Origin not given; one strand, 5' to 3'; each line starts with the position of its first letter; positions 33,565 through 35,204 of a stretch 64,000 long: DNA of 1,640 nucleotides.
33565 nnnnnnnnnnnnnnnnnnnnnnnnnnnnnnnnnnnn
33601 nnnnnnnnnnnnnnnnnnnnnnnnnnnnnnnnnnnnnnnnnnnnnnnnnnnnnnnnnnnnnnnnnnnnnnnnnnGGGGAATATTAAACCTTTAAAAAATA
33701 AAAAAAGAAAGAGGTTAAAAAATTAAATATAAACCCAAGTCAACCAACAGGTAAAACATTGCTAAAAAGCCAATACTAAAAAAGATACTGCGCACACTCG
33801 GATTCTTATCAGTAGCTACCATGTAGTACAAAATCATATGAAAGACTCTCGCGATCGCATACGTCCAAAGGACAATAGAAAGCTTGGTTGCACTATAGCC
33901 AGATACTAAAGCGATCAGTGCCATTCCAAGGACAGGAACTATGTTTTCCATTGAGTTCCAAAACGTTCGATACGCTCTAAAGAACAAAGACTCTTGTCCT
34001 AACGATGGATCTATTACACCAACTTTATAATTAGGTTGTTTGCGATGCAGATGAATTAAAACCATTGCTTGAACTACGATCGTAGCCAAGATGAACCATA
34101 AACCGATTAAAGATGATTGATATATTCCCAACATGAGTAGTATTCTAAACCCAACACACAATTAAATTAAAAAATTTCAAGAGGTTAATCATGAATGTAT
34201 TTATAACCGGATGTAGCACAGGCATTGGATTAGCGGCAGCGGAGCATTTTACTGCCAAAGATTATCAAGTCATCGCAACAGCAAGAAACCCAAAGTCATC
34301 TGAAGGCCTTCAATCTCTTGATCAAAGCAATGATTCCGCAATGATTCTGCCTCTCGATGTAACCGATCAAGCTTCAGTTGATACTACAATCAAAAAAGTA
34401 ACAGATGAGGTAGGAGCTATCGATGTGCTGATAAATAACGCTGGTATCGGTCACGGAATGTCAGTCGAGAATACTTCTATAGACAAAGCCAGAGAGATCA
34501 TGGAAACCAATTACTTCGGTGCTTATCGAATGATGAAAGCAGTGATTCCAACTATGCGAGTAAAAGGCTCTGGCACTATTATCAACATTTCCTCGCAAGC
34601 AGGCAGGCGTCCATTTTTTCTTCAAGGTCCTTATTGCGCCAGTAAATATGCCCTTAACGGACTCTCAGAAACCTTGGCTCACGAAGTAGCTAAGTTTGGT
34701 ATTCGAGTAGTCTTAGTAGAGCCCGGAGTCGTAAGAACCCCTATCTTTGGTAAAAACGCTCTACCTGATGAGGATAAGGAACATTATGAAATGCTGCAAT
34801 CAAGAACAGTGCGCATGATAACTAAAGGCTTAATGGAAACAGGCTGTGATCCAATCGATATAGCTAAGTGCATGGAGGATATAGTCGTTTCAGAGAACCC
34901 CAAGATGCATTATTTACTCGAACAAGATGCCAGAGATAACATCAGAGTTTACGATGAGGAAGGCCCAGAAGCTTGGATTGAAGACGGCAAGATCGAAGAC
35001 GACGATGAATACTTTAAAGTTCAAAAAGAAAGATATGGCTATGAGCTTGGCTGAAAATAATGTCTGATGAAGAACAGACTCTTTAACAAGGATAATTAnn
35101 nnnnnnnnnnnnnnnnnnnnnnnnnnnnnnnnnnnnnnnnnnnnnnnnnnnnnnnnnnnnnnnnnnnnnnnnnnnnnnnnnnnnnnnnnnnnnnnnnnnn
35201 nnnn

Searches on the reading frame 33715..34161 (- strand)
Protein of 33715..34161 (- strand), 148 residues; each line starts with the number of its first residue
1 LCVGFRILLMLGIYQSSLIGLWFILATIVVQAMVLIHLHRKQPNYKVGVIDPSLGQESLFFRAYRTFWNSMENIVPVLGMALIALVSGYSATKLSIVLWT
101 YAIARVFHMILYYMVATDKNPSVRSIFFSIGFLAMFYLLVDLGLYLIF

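Call 70: search_protein_families(library=pfam, proteins=[window:33715-34161:-], max_evalue=0.001)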
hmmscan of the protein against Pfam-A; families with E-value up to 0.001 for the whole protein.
window:33715-34161:- (148 aa): 1 family
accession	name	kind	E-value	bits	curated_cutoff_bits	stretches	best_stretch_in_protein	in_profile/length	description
PF01124.23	MAPEG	-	1.1e-17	64.7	23.4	1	22-140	7-125/129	MAPEG family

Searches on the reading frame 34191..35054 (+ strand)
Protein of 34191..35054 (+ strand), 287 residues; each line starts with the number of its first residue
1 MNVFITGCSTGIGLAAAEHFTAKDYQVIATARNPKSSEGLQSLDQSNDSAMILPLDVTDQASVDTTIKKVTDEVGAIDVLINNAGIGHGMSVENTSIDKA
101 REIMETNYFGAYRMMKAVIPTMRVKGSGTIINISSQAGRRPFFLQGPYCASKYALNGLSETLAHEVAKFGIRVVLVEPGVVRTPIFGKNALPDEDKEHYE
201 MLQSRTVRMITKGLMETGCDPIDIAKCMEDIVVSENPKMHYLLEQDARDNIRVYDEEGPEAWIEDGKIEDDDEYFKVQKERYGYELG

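Call 70: search_protein_families(library=pfam, proteins=[window:34191-35054:+], max_evalue=0.001)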
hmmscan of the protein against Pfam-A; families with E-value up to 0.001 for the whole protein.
window:34191-35054:+ (287 aa): 6 families
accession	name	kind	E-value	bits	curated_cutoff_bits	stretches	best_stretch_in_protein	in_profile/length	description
PF00106.31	adh_short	-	1.2e-54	185.2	26.6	1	3-188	3-189/195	short chain dehydrogenase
PF13561.12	adh_short_C2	-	8.3e-42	143.8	27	1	10-193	6-186/236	Enoyl-(Acyl carrier protein) reductase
PF08659.16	KR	-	4.2e-12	46.8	22.6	1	3-163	3-164/180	KR domain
PF16363.11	GDP_Man_Dehyd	-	1e-06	28.9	27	1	4-135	1-129/332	GDP-mannose 4,6 dehydratase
PF01370.27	Epimerase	-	1.1e-06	28.7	20.9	1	3-164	1-158/240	NAD dependent epimerase/dehydratase family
PF13460.12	NAD_binding_10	-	0.00054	20.3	27.2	1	9-135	3-98/184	NAD(P)H-binding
